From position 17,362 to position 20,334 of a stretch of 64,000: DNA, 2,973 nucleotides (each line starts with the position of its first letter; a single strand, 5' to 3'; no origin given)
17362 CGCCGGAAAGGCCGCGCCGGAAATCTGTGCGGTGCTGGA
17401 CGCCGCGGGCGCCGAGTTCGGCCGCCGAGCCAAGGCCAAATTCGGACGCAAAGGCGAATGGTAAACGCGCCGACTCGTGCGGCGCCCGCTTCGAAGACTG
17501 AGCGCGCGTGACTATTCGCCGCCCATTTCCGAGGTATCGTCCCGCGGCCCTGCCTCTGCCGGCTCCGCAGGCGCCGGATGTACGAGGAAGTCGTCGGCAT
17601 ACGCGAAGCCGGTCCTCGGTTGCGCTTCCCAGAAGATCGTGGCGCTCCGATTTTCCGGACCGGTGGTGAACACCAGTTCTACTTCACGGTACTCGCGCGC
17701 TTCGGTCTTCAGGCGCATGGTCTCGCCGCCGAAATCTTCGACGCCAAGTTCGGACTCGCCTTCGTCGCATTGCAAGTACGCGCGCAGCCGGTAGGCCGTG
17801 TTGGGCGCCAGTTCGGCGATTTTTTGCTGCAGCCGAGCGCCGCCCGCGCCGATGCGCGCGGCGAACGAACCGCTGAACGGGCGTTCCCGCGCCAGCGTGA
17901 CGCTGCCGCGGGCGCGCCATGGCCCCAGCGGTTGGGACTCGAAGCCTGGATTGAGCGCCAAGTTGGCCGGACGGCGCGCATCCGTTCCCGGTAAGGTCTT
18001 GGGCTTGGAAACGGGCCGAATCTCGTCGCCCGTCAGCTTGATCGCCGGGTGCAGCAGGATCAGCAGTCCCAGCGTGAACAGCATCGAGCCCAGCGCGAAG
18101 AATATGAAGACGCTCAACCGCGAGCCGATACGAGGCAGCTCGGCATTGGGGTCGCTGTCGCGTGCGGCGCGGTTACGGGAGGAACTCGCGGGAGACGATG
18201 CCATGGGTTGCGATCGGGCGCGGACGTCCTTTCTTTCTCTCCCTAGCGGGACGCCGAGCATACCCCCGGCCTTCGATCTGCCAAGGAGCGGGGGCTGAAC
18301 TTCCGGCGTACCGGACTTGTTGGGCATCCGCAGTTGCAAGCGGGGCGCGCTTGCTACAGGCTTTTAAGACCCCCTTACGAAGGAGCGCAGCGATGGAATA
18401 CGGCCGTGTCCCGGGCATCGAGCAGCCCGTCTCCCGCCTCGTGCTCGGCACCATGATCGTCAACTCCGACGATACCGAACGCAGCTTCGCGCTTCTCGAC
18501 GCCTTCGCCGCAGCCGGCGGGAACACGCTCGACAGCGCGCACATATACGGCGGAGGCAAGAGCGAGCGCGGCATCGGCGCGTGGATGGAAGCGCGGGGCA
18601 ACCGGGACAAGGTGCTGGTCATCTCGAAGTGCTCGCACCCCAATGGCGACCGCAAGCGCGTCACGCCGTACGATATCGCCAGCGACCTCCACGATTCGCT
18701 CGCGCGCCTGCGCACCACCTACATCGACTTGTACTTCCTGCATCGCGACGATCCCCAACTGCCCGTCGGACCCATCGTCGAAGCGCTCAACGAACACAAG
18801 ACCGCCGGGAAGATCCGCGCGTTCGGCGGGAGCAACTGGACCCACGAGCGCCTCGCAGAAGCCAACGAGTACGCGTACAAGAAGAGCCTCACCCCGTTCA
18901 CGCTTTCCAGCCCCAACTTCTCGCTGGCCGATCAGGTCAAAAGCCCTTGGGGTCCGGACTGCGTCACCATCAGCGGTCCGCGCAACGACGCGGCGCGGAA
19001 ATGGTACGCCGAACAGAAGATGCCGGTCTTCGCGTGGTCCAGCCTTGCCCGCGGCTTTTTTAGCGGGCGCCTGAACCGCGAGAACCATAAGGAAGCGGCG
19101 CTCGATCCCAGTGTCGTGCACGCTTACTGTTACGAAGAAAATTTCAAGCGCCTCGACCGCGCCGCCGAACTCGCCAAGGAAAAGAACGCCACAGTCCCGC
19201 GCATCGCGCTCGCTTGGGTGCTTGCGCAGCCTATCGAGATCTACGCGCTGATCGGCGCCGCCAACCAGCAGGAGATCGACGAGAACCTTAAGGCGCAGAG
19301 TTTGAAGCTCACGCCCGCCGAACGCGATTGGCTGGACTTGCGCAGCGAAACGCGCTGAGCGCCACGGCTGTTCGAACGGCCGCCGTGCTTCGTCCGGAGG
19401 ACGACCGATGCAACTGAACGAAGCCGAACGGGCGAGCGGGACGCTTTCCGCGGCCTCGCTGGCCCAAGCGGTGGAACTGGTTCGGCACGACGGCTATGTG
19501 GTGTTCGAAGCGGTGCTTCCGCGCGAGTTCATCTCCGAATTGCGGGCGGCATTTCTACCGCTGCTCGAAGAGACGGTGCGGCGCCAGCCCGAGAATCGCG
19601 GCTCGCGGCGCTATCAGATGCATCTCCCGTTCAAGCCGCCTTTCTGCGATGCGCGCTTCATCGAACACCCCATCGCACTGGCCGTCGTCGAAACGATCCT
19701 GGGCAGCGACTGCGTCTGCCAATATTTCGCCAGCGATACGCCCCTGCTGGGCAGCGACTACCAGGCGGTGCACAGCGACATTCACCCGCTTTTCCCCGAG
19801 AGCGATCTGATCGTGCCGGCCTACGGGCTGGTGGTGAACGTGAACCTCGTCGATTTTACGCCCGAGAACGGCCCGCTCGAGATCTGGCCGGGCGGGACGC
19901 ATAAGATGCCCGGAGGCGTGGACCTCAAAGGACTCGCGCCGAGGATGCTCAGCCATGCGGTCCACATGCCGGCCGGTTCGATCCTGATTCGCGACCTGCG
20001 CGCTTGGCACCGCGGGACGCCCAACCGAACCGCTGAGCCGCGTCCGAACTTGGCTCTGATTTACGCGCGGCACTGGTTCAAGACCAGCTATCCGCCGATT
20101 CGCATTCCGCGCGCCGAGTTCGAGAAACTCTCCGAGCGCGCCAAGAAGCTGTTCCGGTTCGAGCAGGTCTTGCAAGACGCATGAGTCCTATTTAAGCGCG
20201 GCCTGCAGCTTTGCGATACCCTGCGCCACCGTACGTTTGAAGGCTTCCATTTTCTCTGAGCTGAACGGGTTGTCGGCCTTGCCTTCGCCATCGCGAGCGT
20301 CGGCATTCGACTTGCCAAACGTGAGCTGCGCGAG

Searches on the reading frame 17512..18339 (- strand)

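Call 8: search_protein_families(library=pfam, proteins=[window:17512-18339:-], max_evalue=0.001)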
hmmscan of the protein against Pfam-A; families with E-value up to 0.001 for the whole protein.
window:17512-18339:- (275 aa): 1 family
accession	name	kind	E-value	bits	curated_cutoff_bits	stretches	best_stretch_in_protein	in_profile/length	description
PF02018.23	CBM_4_9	-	1.6e-06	29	25.9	1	125-239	1-131/136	Carbohydrate binding domain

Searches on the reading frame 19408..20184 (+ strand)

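Call 8: search_protein_families(library=pfam, proteins=[window:19408-20184:+], max_evalue=0.001)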
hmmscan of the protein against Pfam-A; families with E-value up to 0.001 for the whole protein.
window:19408-20184:+ (258 aa): 1 family
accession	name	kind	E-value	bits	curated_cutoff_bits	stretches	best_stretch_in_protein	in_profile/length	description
PF05721.19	PhyH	-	2.7e-14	54.4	22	1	26-213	2-212/213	Phytanoyl-CoA dioxygenase (PhyH)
